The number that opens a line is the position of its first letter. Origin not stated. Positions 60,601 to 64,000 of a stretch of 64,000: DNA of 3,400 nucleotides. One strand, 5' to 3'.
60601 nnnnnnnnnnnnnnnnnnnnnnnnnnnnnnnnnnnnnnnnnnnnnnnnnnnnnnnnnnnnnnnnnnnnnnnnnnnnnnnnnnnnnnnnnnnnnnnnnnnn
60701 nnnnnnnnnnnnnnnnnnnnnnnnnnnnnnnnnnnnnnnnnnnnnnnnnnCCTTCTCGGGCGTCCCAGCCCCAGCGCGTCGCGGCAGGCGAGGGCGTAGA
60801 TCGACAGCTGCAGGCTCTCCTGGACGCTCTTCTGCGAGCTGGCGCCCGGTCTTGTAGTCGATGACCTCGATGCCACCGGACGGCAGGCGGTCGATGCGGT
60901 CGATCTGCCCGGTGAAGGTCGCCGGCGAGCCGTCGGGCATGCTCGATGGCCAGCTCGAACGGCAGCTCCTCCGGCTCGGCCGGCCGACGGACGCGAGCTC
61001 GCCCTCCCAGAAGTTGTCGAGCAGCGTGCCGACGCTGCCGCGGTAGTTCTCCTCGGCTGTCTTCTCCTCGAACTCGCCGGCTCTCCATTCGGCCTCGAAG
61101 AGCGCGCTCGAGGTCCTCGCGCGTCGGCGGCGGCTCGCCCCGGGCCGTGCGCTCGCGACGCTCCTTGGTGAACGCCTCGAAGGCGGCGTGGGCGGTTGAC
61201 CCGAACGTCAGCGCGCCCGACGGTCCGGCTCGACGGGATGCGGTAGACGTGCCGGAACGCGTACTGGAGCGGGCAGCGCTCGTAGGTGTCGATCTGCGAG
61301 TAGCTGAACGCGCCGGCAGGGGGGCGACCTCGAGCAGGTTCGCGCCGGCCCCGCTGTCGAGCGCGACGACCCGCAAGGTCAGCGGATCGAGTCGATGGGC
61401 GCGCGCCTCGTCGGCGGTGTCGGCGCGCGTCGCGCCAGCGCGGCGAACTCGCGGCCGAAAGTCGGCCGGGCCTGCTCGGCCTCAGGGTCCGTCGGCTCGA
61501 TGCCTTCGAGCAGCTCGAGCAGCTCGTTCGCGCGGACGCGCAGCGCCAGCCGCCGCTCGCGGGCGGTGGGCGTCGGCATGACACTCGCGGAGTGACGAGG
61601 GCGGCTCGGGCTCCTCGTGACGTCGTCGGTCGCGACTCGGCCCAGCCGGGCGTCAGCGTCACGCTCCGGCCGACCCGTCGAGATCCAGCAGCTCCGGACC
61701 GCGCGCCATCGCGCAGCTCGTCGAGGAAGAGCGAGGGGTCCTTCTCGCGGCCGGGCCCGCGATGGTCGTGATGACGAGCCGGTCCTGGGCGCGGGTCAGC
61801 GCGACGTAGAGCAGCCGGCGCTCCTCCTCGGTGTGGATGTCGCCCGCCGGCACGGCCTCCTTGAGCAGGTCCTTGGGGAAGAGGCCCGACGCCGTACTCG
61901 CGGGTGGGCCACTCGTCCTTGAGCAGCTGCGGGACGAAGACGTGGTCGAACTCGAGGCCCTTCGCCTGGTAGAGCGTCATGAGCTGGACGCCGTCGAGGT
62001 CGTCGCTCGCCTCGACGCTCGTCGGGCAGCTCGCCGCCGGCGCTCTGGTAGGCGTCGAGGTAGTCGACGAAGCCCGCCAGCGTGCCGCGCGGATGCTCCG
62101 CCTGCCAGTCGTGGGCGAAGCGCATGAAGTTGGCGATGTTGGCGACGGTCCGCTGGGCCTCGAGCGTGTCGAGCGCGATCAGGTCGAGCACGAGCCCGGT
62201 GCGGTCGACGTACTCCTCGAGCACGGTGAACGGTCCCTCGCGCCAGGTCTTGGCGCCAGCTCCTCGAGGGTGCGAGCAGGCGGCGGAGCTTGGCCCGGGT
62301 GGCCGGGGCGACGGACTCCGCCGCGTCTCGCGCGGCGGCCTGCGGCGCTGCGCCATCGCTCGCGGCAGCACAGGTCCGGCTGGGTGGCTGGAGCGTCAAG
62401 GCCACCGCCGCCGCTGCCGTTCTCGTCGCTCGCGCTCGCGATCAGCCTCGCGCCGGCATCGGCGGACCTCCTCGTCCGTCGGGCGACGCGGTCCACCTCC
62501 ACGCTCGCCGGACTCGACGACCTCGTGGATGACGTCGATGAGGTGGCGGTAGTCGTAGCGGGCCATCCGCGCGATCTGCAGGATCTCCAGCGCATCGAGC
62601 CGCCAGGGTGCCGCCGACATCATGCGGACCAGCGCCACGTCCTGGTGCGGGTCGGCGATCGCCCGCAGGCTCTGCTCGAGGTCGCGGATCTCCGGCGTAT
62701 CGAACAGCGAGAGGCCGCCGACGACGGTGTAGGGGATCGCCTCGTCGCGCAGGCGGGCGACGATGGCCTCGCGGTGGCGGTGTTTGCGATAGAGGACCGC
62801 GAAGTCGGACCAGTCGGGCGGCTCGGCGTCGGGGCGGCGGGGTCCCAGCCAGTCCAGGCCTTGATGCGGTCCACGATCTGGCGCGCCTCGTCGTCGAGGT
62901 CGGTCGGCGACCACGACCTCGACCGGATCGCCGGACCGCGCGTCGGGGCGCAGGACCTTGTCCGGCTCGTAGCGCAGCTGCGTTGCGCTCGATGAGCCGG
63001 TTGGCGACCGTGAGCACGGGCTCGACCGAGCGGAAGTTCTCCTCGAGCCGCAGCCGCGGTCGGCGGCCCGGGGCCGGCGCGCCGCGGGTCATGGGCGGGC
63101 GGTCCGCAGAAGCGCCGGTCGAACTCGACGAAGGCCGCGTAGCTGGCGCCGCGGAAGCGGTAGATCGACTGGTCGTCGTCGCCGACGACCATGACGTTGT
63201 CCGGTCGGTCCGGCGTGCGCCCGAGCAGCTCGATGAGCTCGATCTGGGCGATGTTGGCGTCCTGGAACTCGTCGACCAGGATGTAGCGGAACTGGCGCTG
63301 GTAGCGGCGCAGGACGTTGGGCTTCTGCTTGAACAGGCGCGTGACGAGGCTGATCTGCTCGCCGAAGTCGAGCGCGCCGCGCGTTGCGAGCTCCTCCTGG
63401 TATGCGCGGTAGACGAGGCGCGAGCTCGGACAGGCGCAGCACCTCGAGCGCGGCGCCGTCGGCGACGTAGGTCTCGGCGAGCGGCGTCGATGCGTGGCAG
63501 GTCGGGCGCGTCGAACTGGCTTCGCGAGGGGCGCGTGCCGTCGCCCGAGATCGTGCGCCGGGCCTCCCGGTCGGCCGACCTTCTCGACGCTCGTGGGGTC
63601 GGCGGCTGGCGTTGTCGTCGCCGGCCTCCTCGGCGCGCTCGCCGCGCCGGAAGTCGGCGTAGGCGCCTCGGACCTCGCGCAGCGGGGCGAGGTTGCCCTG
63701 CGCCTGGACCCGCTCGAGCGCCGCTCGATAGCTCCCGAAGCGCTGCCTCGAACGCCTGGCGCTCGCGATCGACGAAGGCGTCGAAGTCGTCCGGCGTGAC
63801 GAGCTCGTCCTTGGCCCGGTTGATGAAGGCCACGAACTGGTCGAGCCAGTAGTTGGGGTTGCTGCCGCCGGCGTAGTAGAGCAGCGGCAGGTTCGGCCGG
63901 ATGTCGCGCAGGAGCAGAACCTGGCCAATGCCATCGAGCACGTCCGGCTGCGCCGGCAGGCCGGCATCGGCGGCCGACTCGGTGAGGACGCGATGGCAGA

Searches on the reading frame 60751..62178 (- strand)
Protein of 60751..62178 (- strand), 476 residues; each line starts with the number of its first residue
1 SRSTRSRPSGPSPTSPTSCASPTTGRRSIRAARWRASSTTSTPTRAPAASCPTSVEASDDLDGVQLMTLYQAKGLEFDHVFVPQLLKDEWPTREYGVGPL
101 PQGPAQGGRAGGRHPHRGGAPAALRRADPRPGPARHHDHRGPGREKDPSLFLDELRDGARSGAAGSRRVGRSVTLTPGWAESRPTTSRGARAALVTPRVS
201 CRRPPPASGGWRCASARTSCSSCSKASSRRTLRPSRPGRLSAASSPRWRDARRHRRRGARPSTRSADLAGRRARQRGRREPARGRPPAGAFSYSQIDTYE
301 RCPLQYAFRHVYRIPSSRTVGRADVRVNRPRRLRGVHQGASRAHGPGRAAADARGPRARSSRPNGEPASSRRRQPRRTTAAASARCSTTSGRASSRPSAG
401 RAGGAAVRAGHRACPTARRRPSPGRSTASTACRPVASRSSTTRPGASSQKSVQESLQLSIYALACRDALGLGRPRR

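Call 45: search_protein_families(library=pfam, proteins=[window:60751-62178:-], max_evalue=0.01)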
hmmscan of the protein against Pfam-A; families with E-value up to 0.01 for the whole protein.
window:60751-62178:- (476 aa): 3 families
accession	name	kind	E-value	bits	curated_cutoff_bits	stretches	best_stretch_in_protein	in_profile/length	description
PF12705.13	PDDEXK_1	-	3.7e-07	30.8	22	1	291-354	2-51/247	PD-(D/E)XK nuclease superfamily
PF13361.12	UvrD_C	-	1.2e-06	28.6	25.6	1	57-92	280-315/350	UvrD-like helicase C-terminal domain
PF13538.12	UvrD_C_2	-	0.005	17.1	27.4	1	66-84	4-24/52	UvrD-like helicase C-terminal domain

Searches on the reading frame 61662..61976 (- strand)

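Call 46: search_protein_families(library=pfam, proteins=[window:61662-61976:-], max_evalue=0.01)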
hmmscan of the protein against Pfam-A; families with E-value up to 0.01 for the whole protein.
window:61662-61976:- (105 aa): 2 families
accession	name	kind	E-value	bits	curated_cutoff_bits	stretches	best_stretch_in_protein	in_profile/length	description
PF13361.12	UvrD_C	-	3.6e-08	33.6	25.6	1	30-72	310-348/350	UvrD-like helicase C-terminal domain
PF13538.12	UvrD_C_2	-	5.1e-06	26.7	27.4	1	48-69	30-51/52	UvrD-like helicase C-terminal domain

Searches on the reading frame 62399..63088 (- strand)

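Call 46: search_protein_families(library=pfam, proteins=[window:62399-63088:-], max_evalue=0.01)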
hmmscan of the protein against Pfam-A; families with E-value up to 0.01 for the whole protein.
window:62399-63088:- (230 aa): 1 family
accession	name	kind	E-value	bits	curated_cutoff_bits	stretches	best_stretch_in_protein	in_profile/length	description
PF13361.12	UvrD_C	-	7.6e-11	42.4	25.6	1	92-189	70-167/350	UvrD-like helicase C-terminal domain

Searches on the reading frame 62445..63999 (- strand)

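Call 46: search_protein_families(library=pfam, proteins=[window:62623-63999:-, window:62445-63998:-], max_evalue=0.01)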
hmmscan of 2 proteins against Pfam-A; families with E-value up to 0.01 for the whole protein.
window:62623-63999:- (459 aa): 2 families
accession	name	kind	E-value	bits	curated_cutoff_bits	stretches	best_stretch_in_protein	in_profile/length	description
PF00580.27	UvrD-helicase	-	1.9e-30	106.9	23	1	195-297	171-270/271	UvrD/REP helicase N-terminal domain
PF13245.12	AAA_19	-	8e-07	29.8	25.1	1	232-283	86-134/134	AAA domain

window:62445-63998:- (518 aa): 0 families
